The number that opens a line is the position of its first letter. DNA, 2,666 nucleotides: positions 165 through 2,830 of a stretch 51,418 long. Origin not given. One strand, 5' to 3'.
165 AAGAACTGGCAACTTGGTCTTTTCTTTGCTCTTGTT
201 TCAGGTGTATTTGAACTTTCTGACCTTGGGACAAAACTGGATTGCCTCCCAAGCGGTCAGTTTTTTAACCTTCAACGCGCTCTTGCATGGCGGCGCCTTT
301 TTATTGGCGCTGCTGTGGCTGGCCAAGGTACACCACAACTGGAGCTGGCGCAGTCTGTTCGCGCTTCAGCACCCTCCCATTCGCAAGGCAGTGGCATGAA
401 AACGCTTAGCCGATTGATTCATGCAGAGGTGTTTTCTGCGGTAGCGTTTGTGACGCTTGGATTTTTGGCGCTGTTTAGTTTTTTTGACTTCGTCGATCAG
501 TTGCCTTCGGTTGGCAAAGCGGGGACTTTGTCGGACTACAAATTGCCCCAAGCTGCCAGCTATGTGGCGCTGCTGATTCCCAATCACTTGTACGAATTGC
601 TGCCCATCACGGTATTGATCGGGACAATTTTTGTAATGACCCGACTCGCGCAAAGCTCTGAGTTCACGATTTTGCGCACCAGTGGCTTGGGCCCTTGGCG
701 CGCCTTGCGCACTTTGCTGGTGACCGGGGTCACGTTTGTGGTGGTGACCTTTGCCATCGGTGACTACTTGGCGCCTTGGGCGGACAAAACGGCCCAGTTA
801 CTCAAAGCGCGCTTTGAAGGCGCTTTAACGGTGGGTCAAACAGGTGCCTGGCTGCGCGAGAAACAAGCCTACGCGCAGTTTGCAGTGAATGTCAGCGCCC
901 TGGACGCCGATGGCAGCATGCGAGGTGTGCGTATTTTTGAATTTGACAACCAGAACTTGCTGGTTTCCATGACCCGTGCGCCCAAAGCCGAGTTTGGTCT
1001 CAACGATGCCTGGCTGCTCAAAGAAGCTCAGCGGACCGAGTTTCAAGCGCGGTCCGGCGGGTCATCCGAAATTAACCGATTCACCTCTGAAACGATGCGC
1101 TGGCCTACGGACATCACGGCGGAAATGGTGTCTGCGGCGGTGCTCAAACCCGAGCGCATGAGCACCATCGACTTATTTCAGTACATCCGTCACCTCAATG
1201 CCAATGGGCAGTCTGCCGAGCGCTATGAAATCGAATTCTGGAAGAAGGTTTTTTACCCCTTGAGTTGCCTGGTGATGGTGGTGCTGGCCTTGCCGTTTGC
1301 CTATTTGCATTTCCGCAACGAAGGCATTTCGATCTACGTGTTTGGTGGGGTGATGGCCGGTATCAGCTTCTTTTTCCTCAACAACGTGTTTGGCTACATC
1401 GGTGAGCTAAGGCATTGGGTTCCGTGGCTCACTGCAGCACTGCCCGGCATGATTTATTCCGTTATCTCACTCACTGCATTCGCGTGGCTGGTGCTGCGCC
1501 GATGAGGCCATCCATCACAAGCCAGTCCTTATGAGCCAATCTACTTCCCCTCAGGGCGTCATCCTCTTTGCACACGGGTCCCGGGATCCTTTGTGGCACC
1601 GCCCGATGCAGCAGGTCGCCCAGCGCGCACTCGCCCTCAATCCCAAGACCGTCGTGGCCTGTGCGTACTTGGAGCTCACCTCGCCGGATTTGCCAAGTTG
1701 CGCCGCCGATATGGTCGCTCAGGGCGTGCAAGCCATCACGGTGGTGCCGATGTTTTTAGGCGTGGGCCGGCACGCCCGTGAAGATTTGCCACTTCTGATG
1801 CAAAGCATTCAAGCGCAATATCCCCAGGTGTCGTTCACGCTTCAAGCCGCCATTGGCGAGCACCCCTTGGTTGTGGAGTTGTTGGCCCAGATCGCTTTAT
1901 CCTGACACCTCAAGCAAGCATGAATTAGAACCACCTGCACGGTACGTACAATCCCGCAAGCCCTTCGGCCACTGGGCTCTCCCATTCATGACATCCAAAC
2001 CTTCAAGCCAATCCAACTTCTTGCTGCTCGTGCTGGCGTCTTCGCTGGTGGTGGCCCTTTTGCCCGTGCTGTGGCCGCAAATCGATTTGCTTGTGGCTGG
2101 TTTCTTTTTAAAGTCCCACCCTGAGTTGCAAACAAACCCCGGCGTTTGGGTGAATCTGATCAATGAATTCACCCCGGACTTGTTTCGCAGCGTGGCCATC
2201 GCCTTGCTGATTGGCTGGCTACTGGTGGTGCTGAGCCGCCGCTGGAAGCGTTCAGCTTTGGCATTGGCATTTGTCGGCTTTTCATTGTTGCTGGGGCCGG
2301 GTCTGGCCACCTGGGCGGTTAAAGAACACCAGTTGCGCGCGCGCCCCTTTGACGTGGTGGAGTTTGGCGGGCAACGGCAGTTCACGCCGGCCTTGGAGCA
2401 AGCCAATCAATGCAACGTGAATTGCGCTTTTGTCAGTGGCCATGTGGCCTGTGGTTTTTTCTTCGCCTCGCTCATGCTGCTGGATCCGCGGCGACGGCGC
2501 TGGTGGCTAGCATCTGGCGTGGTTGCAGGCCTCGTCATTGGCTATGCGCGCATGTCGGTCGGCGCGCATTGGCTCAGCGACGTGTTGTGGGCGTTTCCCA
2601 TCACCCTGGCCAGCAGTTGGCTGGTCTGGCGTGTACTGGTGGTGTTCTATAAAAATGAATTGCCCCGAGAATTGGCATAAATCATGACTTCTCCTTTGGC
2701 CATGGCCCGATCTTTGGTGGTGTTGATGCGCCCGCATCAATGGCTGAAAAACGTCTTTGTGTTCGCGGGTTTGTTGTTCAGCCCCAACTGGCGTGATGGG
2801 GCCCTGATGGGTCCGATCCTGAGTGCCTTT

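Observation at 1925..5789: Mycobacterial-style polyprenyl-phospho-pentose donor pathway plus a GT-C transferase, next to lptFG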

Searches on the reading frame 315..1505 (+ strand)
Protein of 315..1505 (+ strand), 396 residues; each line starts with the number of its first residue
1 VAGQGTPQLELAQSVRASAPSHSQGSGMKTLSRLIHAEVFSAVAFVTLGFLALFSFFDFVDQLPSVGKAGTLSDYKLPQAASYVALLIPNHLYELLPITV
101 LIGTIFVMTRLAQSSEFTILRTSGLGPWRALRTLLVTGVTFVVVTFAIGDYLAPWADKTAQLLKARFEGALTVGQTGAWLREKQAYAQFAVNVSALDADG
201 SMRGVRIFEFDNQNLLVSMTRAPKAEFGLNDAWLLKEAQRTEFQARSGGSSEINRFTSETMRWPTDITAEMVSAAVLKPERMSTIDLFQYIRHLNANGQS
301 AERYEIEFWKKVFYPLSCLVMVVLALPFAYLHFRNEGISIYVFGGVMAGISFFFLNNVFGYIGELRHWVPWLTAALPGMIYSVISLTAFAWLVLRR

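Call 3: search_protein_families(library=pfam, proteins=[window:315-1505:+], max_evalue=0.01)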
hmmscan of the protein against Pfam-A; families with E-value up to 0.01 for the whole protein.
window:315-1505:+ (396 aa): 1 family
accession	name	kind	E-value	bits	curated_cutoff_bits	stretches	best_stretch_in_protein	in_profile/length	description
PF03739.19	LptF_LptG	-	2.4e-66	224.6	27.9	1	34-389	2-351/353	Lipopolysaccharide export system permease LptF/LptG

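Call 4: search_protein_families(library=ncbifam, proteins=[window:315-1505:+], max_evalue=0.01)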
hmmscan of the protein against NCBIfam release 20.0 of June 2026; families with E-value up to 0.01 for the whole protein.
window:315-1505:+ (396 aa): 2 families
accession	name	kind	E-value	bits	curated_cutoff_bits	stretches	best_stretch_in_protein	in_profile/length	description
TIGR04408.1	LptG_lptG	equivalog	3.7e-103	344.8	240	1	30-391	1-350/351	LPS export ABC transporter permease LptG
TIGR04407.1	LptF_YjgP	equivalog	1.4e-28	99.7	230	1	31-391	2-347/347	LPS export ABC transporter permease LptF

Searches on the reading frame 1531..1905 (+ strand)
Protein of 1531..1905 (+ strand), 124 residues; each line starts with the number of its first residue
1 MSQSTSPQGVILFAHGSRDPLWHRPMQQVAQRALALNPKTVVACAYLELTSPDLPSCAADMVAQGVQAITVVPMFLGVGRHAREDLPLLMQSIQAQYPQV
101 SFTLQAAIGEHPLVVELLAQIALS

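Call 3: search_protein_families(library=pfam, proteins=[window:1531-1905:+], max_evalue=0.01)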
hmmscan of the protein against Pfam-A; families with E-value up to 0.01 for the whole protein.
window:1531-1905:+ (124 aa): 2 families
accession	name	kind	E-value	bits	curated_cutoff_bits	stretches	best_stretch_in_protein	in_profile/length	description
PF01903.22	CbiX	-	1.7e-24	86.6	22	1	15-120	1-106/106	CbiX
PF06180.16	CbiK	-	0.0054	16.5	26.2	1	7-86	141-217/262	Cobalt chelatase (CbiK)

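Call 4: search_protein_families(library=ncbifam, proteins=[window:1531-1905:+], max_evalue=0.01)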
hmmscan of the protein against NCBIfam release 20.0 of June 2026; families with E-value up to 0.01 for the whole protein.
window:1531-1905:+ (124 aa): 4 families
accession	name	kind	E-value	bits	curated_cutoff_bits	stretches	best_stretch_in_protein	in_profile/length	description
NF033198.0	F430_CfbA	equivalog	2.2e-15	56.7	120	1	9-119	1-117/122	sirohydrochlorin nickelochelatase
NF002090.2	PRK00923.1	subfamily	3.7e-15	56.1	120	1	9-93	2-86/129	sirohydrochlorin nickelochelatase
NF004449.0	PRK05782.1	equivalog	1.1e-06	27.9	298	1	9-86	5-81/333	bifunctional sirohydrochlorin cobalt chelatase/precorrin-8X methylmutase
NF002671.0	PRK02395.1-3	equivalog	0.0015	17.9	258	1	10-98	136-221/262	hypothetical protein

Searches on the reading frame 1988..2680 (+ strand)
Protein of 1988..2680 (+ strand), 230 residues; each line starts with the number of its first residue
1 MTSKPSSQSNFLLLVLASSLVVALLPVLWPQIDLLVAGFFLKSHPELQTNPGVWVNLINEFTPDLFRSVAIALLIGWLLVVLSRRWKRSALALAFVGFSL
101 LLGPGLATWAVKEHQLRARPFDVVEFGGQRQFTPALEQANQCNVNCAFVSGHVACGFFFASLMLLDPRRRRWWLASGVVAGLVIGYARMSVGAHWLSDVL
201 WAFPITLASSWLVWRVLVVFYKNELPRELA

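Call 3: search_protein_families(library=pfam, proteins=[window:1988-2680:+], max_evalue=0.01)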
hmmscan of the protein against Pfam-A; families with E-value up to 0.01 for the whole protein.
window:1988-2680:+ (230 aa): 2 families
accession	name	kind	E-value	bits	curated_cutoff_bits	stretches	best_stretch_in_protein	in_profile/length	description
PF01569.27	PAP2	-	1e-17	64.5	27.2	1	94-217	3-125/130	PAP2 superfamily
PF14378.12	PAP2_3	-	0.0011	19.2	27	1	71-211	41-189/190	PAP2 superfamily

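Call 4: search_protein_families(library=ncbifam, proteins=[window:1988-2680:+], max_evalue=0.01)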
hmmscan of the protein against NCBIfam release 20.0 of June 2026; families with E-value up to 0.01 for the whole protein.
window:1988-2680:+ (230 aa): 6 families
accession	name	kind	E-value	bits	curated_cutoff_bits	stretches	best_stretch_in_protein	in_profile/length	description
NF045633.1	LipidAPhtaseLpxF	equivalog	6.8e-25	88.2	400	1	16-217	10-216/217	lipid A 4'-phosphatase LpxF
NF028536.0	PAP2_near_MCR1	equivalog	2.6e-05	24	475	1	76-214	95-231/237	PAP2 family protein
NF007975.0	PRK10699.1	equivalog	4.3e-05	23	261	1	136-214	147-224/254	phosphatidylglycerophosphatase B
NF045654.1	APhasePhoC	equivalog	5.2e-05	22.9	430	1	106-200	127-213/248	acid phosphatase PhoC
NF047884.1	UdeprDiPSep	equivalog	0.0016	18.4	250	1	78-212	63-182/188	undecaprenyl-diphosphatase SepP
NF028538.0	PAP2_lipid_A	equivalog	0.0018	17.8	275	0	95-221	108-232/234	PAP2 family lipid A phosphatase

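Call 7: search_solved_structures(query=window:1988-2680:+, max_evalue=1, show_alignments=1)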
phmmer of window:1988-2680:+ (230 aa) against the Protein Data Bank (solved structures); distinct sequences matched with E-value up to 1: 13.
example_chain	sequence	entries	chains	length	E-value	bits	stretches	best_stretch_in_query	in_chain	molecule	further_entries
1d2t_A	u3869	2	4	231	7.8e-05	25.6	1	105-201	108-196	ACID PHOSPHATASE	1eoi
1iw8_A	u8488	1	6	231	7.8e-05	25.6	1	105-201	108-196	acid phosphatase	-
9qci_A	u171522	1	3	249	0.00013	24.9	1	105-201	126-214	Major phosphate-irrepressible acid phosphatase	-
9qcj_A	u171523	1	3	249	0.00033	23.6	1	105-201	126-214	Major phosphate-irrepressible acid phosphatase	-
9jq0_A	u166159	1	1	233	0.0011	21.8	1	105-200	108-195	Acid phosphatase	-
5jwy_A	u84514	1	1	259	0.0012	21.7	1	141-216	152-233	Phosphatidylglycerophosphatase B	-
4px7_A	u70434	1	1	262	0.0013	21.6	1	140-216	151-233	Phosphatidylglycerophosphatase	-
8yc1_A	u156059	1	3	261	0.0014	21.6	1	105-201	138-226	Acid phosphatase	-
5jki_A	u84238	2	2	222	0.0021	21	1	98-213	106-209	Putative lipid phosphate phosphatase YodM | Phosphatidylglycerophosphatase B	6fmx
2akc_A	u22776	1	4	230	0.005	19.7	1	101-199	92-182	class A nonspecific acid phosphatase PhoN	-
2a96_A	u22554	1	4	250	0.0059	19.5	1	101-199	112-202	class A nonspecific acid phosphatase PhoN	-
2ipb_A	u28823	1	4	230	0.011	18.6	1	100-199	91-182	Class A nonspecific acid phosphatase PhoN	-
9htz_A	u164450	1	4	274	0.024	17.5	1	101-199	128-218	Phosphatase PAP2 family protein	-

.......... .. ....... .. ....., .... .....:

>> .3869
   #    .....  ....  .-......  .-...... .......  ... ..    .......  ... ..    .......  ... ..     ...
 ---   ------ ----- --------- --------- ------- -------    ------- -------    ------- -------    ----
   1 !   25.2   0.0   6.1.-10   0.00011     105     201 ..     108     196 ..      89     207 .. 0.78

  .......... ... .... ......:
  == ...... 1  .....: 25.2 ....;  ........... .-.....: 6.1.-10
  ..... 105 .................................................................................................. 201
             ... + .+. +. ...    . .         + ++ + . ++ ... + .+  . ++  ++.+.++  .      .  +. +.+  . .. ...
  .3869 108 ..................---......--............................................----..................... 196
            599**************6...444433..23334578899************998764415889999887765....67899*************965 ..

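Call 45: find_homologous_proteins(query=window:1988-2680:+, max_evalue=0.001)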
Query window:1988-2680:+ (230 aa): 625 proteins with E <= 0.001 among 8000 candidates; the best 120 are listed.
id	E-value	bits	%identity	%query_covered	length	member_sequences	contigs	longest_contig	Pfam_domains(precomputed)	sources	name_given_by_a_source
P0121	2.1e-146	504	99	100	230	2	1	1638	PF01569.28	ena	-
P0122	7.0e-127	440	85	100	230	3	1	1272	PF01569.28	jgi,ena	-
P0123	2.2e-113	396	80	100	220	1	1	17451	PF01569.28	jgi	jgi:lipid A 4'-phosphatase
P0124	3.4e-107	375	74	96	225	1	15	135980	PF01569.28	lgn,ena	-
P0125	3.0e-105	369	73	97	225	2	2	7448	PF01569.28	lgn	-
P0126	4.2e-105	369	71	100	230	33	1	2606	PF01569.28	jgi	jgi:lipid A 4'-phosphatase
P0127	5.5e-105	368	76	90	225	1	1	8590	PF01569.28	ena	-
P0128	8.9e-105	368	73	97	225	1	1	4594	PF01569.28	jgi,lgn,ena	-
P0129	1.9e-104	366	73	97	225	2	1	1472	PF01569.28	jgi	-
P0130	2.2e-104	366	72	97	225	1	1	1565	PF01569.28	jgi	-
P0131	3.1e-104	366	72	97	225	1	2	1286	PF01569.28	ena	-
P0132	4.3e-104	365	73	97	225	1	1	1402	PF01569.28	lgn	-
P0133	4.3e-104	365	72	97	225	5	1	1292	PF01569.28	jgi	jgi:lipid A 4'-phosphatase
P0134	9.6e-104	364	74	90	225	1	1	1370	PF01569.28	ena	-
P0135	5.0e-103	362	73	97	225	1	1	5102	PF01569.28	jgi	jgi:lipid A 4'-phosphatase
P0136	3.1e-102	359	72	97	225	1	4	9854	PF01569.28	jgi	jgi:lipid A 4'-phosphatase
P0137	1.1e-101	357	70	99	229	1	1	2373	PF01569.28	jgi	jgi:lipid A 4'-phosphatase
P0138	1.9e-98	347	71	96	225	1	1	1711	PF01569.28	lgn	-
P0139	2.0e-97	344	70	96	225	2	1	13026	PF01569.28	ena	-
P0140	2.3e-96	340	70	96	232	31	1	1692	PF01569.28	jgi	-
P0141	2.4e-93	330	66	97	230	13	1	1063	PF01569.28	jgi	jgi:lipid A 4'-phosphatase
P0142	2.2e-92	327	65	97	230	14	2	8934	PF01569.28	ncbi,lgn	-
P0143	2.3e-92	327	68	96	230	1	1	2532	PF01569.28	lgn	-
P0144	1.0e-91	325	65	96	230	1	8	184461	PF01569.28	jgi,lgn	-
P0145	1.1e-91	325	65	97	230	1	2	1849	PF01569.28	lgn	-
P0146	1.6e-91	324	64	97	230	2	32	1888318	PF01569.28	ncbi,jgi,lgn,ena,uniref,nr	ncbi:MAG: phosphatase PAP2 family protein [Pseudomonadota bacterium]|jgi:lipid A 4'-phosphatase|unir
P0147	2.0e-91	324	68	95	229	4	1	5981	PF01569.28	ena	-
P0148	2.7e-91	323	67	95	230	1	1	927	PF01569.28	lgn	-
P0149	4.1e-91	323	66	97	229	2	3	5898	PF01569.28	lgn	-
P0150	6.0e-91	322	63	100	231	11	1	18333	PF01569.28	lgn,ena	-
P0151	6.1e-91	322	64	97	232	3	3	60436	PF01569.28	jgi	jgi:lipid A 4'-phosphatase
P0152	7.1e-91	322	67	94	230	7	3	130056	PF01569.28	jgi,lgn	jgi:lipid A 4'-phosphatase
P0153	8.6e-91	322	76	80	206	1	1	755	PF01569.28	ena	-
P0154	2.6e-90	320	65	96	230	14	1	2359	PF01569.28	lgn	-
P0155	5.9e-90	319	65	96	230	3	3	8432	PF01569.28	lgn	-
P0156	7.1e-90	319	67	94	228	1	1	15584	PF01569.28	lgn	-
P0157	7.6e-90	319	64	97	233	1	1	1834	PF01569.28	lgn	-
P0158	1.4e-89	318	71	86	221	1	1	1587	PF01569.28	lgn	-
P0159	1.4e-89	318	66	87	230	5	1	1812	PF01569.28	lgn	-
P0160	2.0e-89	317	64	97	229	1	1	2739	PF01569.28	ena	-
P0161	3.7e-89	316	67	87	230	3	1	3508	PF01569.28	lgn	-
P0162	4.0e-89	316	66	84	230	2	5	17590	PF01569.28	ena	-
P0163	5.7e-89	316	67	91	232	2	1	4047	PF01569.28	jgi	jgi:lipid A 4'-phosphatase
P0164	7.1e-89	316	67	87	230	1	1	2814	PF01569.28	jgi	jgi:lipid A 4'-phosphatase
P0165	7.7e-89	315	64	97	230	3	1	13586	PF01569.28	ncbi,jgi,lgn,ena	jgi:lipid A 4'-phosphatase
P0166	1.2e-88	315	65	94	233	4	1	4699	PF01569.28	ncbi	-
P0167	1.3e-88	315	63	97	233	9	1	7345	PF01569.28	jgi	jgi:lipid A 4'-phosphatase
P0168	1.5e-88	314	62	100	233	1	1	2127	PF01569.28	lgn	-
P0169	1.8e-88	314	64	96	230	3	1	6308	PF01569.28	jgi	-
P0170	2.9e-88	314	63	98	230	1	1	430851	PF01569.28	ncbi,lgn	-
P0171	3.1e-88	313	65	84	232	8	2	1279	PF01569.28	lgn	-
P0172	3.3e-88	313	63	98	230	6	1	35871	PF01569.28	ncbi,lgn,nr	ncbi:MAG: phosphatase PAP2 family protein [Hylemonella sp.]|nr:phosphatase PAP2 family protein [Hyle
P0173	4.9e-88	313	64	100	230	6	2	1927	PF01569.28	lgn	-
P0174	5.0e-88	313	64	97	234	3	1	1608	PF01569.28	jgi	jgi:lipid A 4'-phosphatase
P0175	5.3e-88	313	64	97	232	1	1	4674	PF01569.28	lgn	-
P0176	6.8e-88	312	64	96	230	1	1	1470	PF01569.28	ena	-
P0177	1.2e-87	311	65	93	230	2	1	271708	PF01569.28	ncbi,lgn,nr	ncbi:MAG: phosphatase PAP2 family protein [Hylemonella sp.]|nr:phosphatase PAP2 family protein [Hyle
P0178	1.3e-87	311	62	98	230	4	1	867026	PF01569.28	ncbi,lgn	-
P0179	1.3e-87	311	65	92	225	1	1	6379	PF01569.28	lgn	-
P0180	2.2e-87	311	62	98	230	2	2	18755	PF01569.28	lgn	-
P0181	2.3e-87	311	66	87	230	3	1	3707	PF01569.28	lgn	-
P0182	2.3e-87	311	63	97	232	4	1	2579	PF01569.28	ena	-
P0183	2.3e-87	311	62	98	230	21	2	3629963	PF01569.28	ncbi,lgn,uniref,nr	ncbi:phosphatase PAP2 family protein [Curvibacter sp. PAE-UM]|uniref:phosphatase PAP2 family protein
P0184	4.4e-87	310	64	97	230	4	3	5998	PF01569.28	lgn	-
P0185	5.6e-87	309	63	97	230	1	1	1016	PF01569.28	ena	-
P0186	6.0e-87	309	62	96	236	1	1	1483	PF01569.28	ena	-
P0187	6.2e-87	309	64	93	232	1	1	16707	PF01569.28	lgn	-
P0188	6.3e-87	309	63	97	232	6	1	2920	PF01569.28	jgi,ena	-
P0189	6.3e-87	309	62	97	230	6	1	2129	PF01569.28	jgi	jgi:lipid A 4'-phosphatase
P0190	6.5e-87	309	63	98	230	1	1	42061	PF01569.28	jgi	-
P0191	1.3e-86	308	62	98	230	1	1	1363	PF01569.28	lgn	-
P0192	1.8e-86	308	65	94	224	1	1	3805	PF01569.28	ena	-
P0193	3.6e-86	307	63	97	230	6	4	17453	PF01569.28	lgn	-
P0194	5.0e-86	306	64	92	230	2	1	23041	PF01569.28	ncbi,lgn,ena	-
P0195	5.0e-86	306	62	97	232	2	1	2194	PF01569.28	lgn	-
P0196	5.2e-86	306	66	85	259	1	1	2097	PF01569.28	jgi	jgi:lipid A 4'-phosphatase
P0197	5.7e-86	306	65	93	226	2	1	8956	PF01569.28,PF14378.13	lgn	-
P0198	9.1e-86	305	62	97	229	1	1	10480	PF01569.28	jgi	jgi:lipid A 4'-phosphatase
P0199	1.0e-85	305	61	97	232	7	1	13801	PF01569.28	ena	-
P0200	4.3e-85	303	67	92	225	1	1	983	PF01569.28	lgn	-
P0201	4.7e-85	303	63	97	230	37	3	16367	PF01569.28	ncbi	ncbi:MAG: phosphatase PAP2 family protein [Hylemonella sp.]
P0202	6.2e-85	303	61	97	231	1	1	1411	PF01569.28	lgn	-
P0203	7.2e-85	302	63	97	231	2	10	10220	PF01569.28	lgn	-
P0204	7.8e-85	302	61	96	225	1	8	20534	PF01569.28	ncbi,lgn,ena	-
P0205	1.7e-84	301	65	95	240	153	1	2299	PF01569.28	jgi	-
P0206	2.1e-84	301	63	91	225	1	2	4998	PF01569.28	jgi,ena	jgi:lipid A 4'-phosphatase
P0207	2.2e-84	301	60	97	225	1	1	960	PF01569.28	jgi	jgi:lipid A 4'-phosphatase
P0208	2.4e-84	301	61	96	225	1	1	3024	PF01569.28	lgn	-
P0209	3.7e-84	300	60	97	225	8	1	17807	PF01569.28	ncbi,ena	-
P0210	4.7e-84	300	61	96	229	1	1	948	PF01569.28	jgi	-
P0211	1.6e-83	298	61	93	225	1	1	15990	PF01569.28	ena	-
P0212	1.8e-83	298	64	92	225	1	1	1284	PF01569.28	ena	-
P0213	2.1e-83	298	61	93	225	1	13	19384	PF01569.28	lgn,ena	-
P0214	2.1e-83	298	62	93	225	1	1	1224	PF01569.28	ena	-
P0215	2.3e-83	297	64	92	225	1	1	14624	PF01569.28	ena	-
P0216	3.1e-83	297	60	96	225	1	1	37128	PF01569.28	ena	-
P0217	4.1e-83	297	61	94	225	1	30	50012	PF01569.28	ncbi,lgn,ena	-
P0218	8.0e-83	296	60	93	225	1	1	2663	PF01569.28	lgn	-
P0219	8.2e-83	296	62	97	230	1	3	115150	PF01569.28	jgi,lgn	jgi:lipid A 4'-phosphatase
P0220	1.1e-82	295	60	97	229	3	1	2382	PF01569.28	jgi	jgi:lipid A 4'-phosphatase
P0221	1.2e-82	295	61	94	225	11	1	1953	PF01569.28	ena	-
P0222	1.2e-82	295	64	92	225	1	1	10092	PF01569.28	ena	-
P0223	1.3e-82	295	64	84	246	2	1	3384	PF01569.28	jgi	jgi:lipid A 4'-phosphatase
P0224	2.2e-82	294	64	92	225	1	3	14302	PF01569.28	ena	-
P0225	4.0e-82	293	62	90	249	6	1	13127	PF01569.28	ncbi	-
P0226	9.9e-82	292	59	93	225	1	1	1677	PF01569.28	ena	-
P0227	1.2e-81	292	60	94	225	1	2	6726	PF01569.28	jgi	jgi:lipid A 4'-phosphatase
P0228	3.6e-81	290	61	94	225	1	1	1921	PF01569.28,PF14378.13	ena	-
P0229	1.4e-80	288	62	86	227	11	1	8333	PF01569.28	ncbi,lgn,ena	-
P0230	1.6e-80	288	59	95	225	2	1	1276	PF01569.28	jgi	jgi:lipid A 4'-phosphatase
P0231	4.8e-80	287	58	94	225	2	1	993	PF01569.28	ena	-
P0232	5.6e-80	286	60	92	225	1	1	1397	PF01569.28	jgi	jgi:lipid A 4'-phosphatase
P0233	1.9e-79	285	59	94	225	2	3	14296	PF01569.28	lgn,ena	-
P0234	2.5e-79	284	61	97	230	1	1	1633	PF01569.28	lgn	-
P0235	1.2e-78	282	58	94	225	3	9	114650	PF01569.28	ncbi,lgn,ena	-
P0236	2.7e-78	281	64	87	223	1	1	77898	PF01569.28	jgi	-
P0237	2.9e-78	281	57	99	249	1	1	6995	PF01569.28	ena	-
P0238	3.3e-78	281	62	86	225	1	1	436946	PF01569.28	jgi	jgi:lipid A 4'-phosphatase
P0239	2.0e-77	278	57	93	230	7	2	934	PF01569.28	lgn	-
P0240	5.5e-77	277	60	93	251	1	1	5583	PF01569.28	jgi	jgi:lipid A 4'-phosphatase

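Call 46: find_encoding_contigs(protein=P0238, flank=7000, max_places=2)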
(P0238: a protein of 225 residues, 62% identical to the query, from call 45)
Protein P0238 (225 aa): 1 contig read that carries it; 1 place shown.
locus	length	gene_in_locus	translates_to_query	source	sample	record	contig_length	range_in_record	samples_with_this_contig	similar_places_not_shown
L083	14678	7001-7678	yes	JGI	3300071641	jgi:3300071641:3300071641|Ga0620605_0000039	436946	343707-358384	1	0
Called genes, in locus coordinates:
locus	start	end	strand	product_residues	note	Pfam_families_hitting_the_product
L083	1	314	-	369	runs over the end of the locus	PF04443:LuxE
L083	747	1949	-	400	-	PF13458:Peripla_BP_6, PF01094:ANF_receptor, PF13433:Peripla_BP_5 (weak)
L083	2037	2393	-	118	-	-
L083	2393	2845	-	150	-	PF04364:DNA_pol3_chi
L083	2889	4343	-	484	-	PF02789:Peptidase_M17_N (weak), PF00883:Peptidase_M17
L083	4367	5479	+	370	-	PF03739:LptF_LptG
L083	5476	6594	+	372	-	PF03739:LptF_LptG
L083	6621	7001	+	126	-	PF01903:CbiX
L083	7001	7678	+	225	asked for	PF01569:PAP2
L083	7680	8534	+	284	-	PF01040:UbiA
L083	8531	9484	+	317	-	PF03706:LPG_synthase_TM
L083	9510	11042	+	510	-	PF02366:PMT (weak), PF13231:PMT_2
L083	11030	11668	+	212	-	PF12710:HAD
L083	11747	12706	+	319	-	PF00126:HTH_1, PF03466:LysR_substrate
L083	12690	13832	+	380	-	PF00155:Aminotran_1_2, PF01053:Cys_Met_Meta_PP (weak), PF01041:DegT_DnrJ_EryC1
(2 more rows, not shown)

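Call 47: find_encoding_contigs(protein=P0236, flank=7000, max_places=2)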
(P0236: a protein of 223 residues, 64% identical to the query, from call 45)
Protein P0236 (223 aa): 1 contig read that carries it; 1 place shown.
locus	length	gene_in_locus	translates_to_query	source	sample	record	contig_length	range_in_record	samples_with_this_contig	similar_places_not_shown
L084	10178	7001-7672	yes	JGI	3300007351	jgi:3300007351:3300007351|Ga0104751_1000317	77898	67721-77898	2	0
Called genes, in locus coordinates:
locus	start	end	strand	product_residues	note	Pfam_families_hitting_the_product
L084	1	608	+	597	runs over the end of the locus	PF13522:GATase_6, PF13537:GATase_7, PF00733:Asn_synthase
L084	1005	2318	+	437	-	PF00654:Voltage_CLC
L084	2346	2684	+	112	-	PF02641:DUF190 (weak)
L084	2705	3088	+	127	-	PF02537:CRCB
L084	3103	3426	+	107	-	PF02641:DUF190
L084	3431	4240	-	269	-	PF03372:Exo_endo_phos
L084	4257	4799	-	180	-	PF20229:ChrB_N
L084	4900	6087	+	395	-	PF07690:MFS_1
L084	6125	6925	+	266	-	PF01569:PAP2, PF14360:PAP2_C (weak)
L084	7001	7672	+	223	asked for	PF01569:PAP2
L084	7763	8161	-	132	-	PF00126:HTH_1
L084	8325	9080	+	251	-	PF13531:SBP_bac_11, PF01547:SBP_bac_1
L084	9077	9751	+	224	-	PF00528:BPD_transp_1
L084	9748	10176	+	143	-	?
